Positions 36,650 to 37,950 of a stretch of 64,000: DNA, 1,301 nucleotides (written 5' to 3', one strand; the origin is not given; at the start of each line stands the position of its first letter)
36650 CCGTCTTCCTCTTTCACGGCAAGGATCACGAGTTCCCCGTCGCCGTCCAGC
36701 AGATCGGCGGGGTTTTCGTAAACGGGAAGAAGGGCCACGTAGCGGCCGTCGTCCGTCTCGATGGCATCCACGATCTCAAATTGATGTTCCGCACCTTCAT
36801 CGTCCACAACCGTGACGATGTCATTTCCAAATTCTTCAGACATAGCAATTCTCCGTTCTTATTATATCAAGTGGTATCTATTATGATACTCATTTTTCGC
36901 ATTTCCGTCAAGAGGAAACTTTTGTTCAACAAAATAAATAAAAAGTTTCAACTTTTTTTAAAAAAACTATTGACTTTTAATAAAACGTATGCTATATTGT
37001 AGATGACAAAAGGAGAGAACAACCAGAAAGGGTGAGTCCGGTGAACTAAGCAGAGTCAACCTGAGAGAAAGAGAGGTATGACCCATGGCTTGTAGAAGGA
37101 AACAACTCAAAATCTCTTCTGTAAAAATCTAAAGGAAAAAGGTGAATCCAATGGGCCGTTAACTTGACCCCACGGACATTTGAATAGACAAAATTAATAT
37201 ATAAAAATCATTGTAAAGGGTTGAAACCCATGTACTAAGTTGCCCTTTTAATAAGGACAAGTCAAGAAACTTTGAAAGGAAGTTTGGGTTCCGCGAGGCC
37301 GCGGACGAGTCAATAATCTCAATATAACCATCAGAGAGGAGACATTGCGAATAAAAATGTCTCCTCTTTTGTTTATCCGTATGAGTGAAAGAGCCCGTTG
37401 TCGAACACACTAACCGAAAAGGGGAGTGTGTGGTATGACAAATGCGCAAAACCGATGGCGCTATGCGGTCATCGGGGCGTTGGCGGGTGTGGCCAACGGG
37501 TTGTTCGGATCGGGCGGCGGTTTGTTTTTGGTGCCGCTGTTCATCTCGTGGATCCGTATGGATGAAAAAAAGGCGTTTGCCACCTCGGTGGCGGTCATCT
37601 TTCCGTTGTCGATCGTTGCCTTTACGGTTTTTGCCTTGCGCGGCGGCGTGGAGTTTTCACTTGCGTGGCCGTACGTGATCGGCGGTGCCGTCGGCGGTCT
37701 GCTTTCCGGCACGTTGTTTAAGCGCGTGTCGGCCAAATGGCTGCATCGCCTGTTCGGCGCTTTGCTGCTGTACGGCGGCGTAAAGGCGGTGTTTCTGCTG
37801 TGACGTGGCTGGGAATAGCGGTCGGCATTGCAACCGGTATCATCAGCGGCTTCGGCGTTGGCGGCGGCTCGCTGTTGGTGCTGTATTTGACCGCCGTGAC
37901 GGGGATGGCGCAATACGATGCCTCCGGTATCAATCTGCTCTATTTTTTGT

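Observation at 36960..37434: Promoter-to-terminator 370-nt AT-rich noncoding transcript directly upstream of a split TauE/SafE exporter: candidate new riboswitch/leader or sRNA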

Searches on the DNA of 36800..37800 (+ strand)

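Call 4: search_rna_families(source=window, start=36800, end=37500, threshold=evalue, max_evalue=10, show_alignments=4)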
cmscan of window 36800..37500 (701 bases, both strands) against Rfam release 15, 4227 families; matches with E-value up to 10: 8.
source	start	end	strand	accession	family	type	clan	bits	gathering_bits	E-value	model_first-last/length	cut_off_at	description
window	36939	36965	-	RF00480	HIV_FE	Cis-reg; frameshift_element;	-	20.4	45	2.7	1-52/52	no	HIV Ribosomal frameshift signal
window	37351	37389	+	RF03056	RAGATH-35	Gene; sRNA;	-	17.2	38.9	2.1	1-87/87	no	RAGATH-35 RNA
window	37041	37131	-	RF00695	MIR398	Gene; miRNA;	-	15.2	55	1.9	1-109/109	no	MIR398 microRNA precursor family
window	36841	36950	-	RF04329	snoMe18S-C1367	Gene; snRNA; snoRNA; CD-box;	-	14.7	101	8.1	1-110/110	no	Drosophila C/D box small nucleolar RNA snoMe18S-C1367 family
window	37055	37134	-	RF02219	ZNRD1-AS1_2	Gene; lncRNA;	-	13.4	60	1.4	1-76/76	no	ZNRD1 antisense RNA 1 conserved region 2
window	37192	37256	+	RF02056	STnc390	Gene; sRNA;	-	13.4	50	9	1-60/60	no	Salmonella sRNA STnc390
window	36869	36957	+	RF02578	tsr25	Gene; sRNA;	-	12.2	63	6.2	1-181/181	no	S. aureus tsr25 small RNA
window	36955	36984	-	RF02350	psRNA6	Gene; sRNA;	-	9.4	60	4.6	1-333/333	no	Nitrosomonas sRNA psRNA6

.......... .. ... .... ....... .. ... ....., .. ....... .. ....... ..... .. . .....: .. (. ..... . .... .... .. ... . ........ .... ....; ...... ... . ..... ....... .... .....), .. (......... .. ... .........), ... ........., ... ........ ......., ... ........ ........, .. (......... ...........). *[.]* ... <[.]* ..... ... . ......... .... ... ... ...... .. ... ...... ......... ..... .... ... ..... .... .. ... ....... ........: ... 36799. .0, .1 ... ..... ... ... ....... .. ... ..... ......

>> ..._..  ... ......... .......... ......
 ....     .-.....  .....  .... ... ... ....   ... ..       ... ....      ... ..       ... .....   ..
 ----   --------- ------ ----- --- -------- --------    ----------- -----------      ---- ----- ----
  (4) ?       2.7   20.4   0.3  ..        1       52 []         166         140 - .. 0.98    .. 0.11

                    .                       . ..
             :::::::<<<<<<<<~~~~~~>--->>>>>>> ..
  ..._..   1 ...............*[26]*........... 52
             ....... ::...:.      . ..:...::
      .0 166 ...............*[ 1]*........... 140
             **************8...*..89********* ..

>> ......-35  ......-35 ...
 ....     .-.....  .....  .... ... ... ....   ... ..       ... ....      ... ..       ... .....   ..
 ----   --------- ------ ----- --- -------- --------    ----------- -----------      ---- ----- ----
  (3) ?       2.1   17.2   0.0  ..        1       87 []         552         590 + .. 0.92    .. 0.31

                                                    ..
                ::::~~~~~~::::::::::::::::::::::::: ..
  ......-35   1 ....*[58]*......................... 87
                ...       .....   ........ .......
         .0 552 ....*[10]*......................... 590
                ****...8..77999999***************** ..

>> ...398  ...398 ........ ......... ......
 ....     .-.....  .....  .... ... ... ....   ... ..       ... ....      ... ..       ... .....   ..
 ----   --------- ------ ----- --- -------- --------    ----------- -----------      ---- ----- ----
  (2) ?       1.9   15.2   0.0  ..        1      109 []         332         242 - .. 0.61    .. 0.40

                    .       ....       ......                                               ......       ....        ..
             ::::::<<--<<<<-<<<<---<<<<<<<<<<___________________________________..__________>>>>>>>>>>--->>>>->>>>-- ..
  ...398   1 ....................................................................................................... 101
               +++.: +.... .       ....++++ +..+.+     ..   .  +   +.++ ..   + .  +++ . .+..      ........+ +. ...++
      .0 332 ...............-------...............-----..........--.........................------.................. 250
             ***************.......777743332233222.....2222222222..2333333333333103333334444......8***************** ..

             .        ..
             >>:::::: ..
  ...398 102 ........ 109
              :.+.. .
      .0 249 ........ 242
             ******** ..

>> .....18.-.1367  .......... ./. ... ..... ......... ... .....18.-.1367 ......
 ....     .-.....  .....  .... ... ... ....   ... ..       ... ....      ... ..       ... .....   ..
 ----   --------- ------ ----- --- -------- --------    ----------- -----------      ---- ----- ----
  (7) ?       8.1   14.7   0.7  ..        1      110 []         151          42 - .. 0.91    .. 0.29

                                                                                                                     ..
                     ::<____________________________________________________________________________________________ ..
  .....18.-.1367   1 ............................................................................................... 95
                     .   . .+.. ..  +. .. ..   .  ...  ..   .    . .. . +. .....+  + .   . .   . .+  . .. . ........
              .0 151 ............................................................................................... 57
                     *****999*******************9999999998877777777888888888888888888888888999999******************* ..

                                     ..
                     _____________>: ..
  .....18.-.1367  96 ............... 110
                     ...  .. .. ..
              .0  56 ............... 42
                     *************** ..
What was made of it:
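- On Any Rfam 15 family (riboswitches, T-box, leaders, sRNAs, tmRNA, RNase P, 6S): Sensitive mode on 36800-37500 gives only chance-level hits with E>1 (call 4).
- On T-box riboswitch: No T-box family appears among the 8 hits listed at E<=10 (call 4).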

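Call 42: search_rna_families(sources=[L013, L014, L018, L021], threshold=evalue, max_evalue=10)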
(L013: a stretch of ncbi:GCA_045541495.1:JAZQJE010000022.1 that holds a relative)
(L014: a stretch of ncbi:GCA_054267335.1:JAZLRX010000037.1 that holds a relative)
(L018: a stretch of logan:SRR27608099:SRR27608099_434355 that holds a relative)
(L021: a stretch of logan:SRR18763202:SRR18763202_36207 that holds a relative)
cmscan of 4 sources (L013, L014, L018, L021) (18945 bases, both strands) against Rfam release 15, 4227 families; matches with E-value up to 10: 19.
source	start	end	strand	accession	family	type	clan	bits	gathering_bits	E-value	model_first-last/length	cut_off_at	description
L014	1883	2077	-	RF00013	6S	Gene;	-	65.6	46.4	3e-11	1-187/187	no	6S / SsrS RNA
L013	355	548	-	RF00013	6S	Gene;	-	63.4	46.4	9.9e-11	1-187/187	no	6S / SsrS RNA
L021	138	333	-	RF00013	6S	Gene;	-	62.7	46.4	1.5e-10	1-187/187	no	6S / SsrS RNA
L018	1936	2129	-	RF00013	6S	Gene;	-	60.1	46.4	5.9e-10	1-187/187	no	6S / SsrS RNA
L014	1831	1904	-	RF00506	Thr_leader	Cis-reg; leader;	-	27.9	55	0.13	1-118/118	no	Threonine operon leader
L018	1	50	+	RF03751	mir-7445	Gene; miRNA;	-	27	79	0.5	1-60/60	no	mir-7445 microRNA precursor family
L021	41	88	-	RF03940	MIR9563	Gene; miRNA;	-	24.9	90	0.72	1-127/127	no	MIR9563 microRNA precursor family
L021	1164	1204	+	RF02592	Spy392987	Gene; antisense;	-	22.1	47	6.2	1-63/63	no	S. pyogenes antisense RNA 392987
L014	5682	5734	-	RF02026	mir-2833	Gene; miRNA;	-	21.8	65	3.3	1-69/69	no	mir-2833 microRNA precursor family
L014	1469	1526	-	RF02994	IMPDH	Gene; sRNA;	-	21.6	95.4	1.6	15-71/108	no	IMPDH RNA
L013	4133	4224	+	RF01730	Termite-leu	Cis-reg;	-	20.9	51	1.8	1-78/78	no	Termite-leu RNA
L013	3577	3654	+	RF02893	RpsF_leader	Cis-reg; leader;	-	20.3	37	3.1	1-85/85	no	RpsF leader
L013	4132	4166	-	RF04120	MIR5998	Gene; miRNA;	-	19.7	180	2.6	1-173/173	no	MIR5998 microRNA precursor family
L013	4132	4166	+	RF04120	MIR5998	Gene; miRNA;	-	19.7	180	2.7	1-173/173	no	MIR5998 microRNA precursor family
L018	4315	4366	-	RF02823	LPR69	Gene; sRNA;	-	18.7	40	5.8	1-82/82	no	Legionella RNA 69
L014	343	391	-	RF01128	sR43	Gene; snRNA; snoRNA; CD-box;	-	18.3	45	1.2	1-56/56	no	Small nucleolar RNA sR42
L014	3402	3531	-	RF01734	Fluoride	Cis-reg; riboswitch;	-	16.8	34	1.5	1-64/64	no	Fluoride riboswitch aptamer (crcB RNA motif)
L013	3953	4009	-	RF01933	bxd_5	Gene; lncRNA;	-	16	50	8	1-57/57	no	Bithoraxoid conserved region 5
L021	1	83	+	RF02377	SurA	Gene; sRNA;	-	15.7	100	2.3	197-279/279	5'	SurA sRNA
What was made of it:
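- On Any Rfam 15 family (riboswitches, T-box, leaders, sRNAs, tmRNA, RNase P, 6S): Homologues L013, L014, L018 and L021 give nothing at the RNA (call 42).
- On ykkC / guanidine-I scaffold, including subtype 2d (associated with TauE): No ykkC-family hit at E<=10 in the window or in four homologues (calls 4, 42).
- Closest known: ykkC subtype 2d orphan riboswitch candidates. Different: No ykkC-family hit at E<=10 (calls 4, 42).
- No Rfam hit even at E<=10, here or in homologues (calls 4, 42).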

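Call 75: search_dna_similar(query=window:37005-37375:+, collection=plasmids, mode=distant, max_evalue=0.01, max_rows=10)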
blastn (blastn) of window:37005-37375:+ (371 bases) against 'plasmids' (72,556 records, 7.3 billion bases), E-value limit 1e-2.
No match.

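Call 76: search_dna_similar(query=window:37005-37375:+, collection=phages, mode=distant, max_evalue=0.01, max_rows=10)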
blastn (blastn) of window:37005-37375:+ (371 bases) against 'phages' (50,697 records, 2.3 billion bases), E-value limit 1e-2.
No match.
